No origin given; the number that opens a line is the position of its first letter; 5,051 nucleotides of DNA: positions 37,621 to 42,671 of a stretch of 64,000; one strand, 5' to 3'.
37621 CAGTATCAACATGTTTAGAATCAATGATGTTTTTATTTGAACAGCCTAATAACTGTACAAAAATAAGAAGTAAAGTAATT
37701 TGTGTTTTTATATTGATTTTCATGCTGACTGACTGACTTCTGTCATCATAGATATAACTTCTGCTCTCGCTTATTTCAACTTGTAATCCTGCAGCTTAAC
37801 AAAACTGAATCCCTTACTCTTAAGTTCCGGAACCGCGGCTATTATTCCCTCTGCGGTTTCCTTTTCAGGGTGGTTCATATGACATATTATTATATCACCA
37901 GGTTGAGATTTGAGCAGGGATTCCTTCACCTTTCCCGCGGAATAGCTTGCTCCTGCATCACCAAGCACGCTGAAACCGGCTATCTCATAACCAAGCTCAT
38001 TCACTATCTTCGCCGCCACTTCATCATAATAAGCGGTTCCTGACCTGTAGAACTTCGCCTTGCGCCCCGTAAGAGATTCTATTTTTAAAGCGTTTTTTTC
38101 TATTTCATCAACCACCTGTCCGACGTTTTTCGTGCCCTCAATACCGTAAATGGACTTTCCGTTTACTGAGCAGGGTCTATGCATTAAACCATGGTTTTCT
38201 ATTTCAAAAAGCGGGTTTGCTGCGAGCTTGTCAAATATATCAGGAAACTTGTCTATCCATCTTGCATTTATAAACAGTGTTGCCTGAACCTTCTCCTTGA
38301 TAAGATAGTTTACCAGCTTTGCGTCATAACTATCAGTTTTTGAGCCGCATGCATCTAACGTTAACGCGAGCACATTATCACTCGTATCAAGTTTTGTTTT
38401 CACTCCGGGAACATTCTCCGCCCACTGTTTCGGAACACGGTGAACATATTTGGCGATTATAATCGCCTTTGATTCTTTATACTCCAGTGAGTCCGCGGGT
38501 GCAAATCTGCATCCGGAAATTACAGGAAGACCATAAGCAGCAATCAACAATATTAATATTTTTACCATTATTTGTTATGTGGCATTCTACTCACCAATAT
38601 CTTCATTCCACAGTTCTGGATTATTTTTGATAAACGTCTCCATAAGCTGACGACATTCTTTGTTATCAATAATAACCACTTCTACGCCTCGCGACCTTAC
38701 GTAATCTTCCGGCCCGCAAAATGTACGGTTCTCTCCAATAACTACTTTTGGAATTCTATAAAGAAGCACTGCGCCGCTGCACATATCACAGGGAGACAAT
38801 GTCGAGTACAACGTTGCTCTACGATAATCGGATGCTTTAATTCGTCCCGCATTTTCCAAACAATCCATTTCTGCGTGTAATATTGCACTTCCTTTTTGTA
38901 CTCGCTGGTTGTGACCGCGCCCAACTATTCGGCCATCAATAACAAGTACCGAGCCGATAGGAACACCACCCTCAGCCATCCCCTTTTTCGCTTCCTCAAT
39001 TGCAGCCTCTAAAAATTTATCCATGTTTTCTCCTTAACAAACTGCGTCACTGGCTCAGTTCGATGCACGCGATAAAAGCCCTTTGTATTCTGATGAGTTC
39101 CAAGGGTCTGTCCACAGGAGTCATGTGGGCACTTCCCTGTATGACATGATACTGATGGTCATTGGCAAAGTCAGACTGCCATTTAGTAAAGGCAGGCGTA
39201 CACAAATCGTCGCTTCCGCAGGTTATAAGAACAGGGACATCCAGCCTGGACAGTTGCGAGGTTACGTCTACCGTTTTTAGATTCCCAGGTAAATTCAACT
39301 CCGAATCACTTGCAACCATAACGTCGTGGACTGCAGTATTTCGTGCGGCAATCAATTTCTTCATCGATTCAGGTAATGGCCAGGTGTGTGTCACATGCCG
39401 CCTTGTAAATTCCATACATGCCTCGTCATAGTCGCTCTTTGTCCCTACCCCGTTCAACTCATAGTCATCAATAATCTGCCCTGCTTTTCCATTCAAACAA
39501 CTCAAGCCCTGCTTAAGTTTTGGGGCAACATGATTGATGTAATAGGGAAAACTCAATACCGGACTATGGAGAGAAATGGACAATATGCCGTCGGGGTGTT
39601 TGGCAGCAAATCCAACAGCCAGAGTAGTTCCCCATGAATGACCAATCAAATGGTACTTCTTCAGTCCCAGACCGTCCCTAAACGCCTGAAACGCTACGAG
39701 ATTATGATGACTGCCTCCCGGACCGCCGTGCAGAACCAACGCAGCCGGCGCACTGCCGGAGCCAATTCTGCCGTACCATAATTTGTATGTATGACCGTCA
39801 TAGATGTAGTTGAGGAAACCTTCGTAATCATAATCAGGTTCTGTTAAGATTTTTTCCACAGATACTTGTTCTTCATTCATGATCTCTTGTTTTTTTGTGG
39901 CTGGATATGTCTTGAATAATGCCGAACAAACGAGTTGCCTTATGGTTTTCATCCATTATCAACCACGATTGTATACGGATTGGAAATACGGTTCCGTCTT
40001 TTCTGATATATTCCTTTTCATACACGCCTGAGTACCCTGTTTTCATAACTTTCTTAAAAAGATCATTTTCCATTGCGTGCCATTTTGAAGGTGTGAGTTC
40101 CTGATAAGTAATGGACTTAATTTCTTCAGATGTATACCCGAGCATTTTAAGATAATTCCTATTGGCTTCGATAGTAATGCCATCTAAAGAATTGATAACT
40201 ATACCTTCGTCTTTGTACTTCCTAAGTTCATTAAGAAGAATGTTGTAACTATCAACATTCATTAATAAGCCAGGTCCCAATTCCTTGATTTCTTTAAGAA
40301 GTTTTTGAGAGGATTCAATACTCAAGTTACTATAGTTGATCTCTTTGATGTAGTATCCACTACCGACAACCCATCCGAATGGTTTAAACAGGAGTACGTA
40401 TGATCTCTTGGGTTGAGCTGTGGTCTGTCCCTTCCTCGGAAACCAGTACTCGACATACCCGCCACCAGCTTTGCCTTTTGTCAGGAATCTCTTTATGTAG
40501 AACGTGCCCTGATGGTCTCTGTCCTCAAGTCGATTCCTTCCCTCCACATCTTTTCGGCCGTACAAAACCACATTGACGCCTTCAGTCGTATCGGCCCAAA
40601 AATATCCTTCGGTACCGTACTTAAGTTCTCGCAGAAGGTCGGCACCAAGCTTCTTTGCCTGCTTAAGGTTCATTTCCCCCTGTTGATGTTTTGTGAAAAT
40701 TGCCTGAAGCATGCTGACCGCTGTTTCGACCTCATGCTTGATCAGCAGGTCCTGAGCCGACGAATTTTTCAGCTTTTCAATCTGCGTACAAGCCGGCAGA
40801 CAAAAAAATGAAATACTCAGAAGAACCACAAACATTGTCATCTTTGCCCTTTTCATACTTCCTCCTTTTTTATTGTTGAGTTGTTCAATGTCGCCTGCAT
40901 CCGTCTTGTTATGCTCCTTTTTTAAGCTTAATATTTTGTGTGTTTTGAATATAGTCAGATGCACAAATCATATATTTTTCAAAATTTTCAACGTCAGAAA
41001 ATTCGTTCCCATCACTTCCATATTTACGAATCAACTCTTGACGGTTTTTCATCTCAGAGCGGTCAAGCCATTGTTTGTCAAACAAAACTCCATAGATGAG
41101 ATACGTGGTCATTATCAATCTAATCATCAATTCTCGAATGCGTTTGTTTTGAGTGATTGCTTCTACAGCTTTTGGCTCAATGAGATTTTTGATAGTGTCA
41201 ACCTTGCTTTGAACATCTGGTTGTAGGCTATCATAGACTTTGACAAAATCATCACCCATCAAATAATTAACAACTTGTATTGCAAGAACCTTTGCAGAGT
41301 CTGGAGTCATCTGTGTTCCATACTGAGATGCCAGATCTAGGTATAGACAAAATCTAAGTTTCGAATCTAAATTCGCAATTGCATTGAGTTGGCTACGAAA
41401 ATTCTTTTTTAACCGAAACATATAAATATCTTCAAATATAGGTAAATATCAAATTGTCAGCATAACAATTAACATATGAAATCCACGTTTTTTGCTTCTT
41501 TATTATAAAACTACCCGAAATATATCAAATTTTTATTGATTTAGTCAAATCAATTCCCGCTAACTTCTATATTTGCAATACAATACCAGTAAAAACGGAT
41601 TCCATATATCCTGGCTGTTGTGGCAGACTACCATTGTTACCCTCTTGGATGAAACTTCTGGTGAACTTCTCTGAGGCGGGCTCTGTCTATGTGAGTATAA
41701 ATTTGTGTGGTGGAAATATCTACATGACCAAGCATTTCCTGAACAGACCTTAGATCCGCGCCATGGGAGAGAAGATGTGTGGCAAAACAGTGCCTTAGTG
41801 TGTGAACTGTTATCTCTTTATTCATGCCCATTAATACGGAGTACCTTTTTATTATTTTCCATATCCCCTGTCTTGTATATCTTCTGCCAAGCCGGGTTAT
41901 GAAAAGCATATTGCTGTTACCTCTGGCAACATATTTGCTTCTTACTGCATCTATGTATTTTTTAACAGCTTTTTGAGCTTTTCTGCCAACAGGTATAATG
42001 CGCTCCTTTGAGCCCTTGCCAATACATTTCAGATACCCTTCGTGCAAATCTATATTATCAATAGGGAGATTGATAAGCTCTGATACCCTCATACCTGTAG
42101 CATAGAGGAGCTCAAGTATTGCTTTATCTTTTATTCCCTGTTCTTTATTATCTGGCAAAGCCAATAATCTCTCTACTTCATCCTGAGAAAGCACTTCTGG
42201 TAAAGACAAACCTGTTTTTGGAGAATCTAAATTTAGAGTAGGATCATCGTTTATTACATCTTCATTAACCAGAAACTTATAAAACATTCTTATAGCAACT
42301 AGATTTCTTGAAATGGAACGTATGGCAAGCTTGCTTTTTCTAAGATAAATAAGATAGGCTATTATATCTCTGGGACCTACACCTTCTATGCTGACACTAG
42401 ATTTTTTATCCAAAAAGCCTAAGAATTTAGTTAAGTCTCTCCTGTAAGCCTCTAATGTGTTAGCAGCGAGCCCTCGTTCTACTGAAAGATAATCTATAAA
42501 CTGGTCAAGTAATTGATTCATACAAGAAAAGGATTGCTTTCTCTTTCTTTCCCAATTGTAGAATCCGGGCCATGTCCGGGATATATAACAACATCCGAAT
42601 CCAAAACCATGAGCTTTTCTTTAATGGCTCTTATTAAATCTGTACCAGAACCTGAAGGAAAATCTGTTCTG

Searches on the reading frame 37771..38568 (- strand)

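Call 87: search_protein_families(library=pfam, proteins=[window:37771-38568:-], max_evalue=0.001)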
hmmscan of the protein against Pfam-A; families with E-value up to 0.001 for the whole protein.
window:37771-38568:- (265 aa): 1 family
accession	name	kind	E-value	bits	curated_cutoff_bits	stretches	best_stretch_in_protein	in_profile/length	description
PF01522.26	Polysacc_deac_1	-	2.2e-19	70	23.1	1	61-196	3-123/124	Polysaccharide deacetylase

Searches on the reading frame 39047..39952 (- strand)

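Call 87: search_protein_families(library=pfam, proteins=[window:39047-39952:-], max_evalue=0.001)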
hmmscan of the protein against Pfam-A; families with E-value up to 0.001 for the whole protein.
window:39047-39952:- (301 aa): 3 families
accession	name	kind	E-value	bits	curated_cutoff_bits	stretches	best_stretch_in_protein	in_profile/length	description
PF00561.26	Abhydrolase_1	-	3.7e-15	56.7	25.8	2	88-133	59-103/245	alpha/beta hydrolase fold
PF12697.13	Abhydrolase_6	-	7.6e-07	30.4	26.3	1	75-287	38-215/217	Alpha/beta hydrolase family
PF12146.15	Hydrolase_4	-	1.2e-06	28.4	27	1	97-281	75-237/239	Serine aminopeptidase, S33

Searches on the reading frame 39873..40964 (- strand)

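Call 87: search_protein_families(library=pfam, proteins=[window:39873-40964:-], max_evalue=0.001)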
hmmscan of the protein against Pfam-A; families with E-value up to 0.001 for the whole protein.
window:39873-40964:- (363 aa): 6 families
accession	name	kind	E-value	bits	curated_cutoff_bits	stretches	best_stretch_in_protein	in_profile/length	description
PF17200.10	sCache_2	-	4.7e-31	108.3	25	1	74-212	8-148/155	Single Cache domain 2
PF08269.17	dCache_2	-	4.8e-28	98.6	26.5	1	74-228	49-200/298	Cache domain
PF13426.13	PAS_9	-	1.4e-12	48.2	27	1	253-354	2-102/103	PAS domain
PF00989.32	PAS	-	1.1e-07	32.3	22.6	1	254-353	13-113/113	PAS fold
PF17201.10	Cache_3-Cache_2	-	9.3e-06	25.6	27.7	1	109-211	193-291/299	Cache 3/Cache 2 fusion domain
PF08447.18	PAS_3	-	9.8e-06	26.2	25.6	1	265-349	2-88/89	PAS fold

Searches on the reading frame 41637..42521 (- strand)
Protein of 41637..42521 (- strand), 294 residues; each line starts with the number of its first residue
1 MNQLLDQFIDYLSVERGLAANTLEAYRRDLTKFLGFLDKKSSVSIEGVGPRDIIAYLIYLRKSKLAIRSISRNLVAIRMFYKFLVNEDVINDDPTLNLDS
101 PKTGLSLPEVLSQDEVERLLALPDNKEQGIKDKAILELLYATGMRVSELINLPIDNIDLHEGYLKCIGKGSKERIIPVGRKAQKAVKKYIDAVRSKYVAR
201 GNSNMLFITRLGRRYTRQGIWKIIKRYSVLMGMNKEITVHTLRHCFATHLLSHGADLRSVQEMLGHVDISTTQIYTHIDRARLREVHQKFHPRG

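Call 87: search_protein_families(library=pfam, proteins=[window:41637-42521:-], max_evalue=0.001)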
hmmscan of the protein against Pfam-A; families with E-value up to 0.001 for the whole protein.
window:41637-42521:- (294 aa): 4 families
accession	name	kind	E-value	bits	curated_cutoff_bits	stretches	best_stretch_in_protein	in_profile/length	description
PF00589.27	Phage_integrase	-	3.5e-51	173.8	27.1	1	110-280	2-170/172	Phage integrase family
PF02899.23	Phage_int_SAM_1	-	6.8e-22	78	22.3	1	5-87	1-82/83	Phage integrase, N-terminal SAM-like domain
PF13495.12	Phage_int_SAM_4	-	5.4e-12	46.4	27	1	4-89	1-83/85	Phage integrase, N-terminal SAM-like domain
PF13102.12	Phage_int_SAM_5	-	1.6e-05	25.7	22.3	1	7-94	5-92/98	Phage integrase SAM-like domain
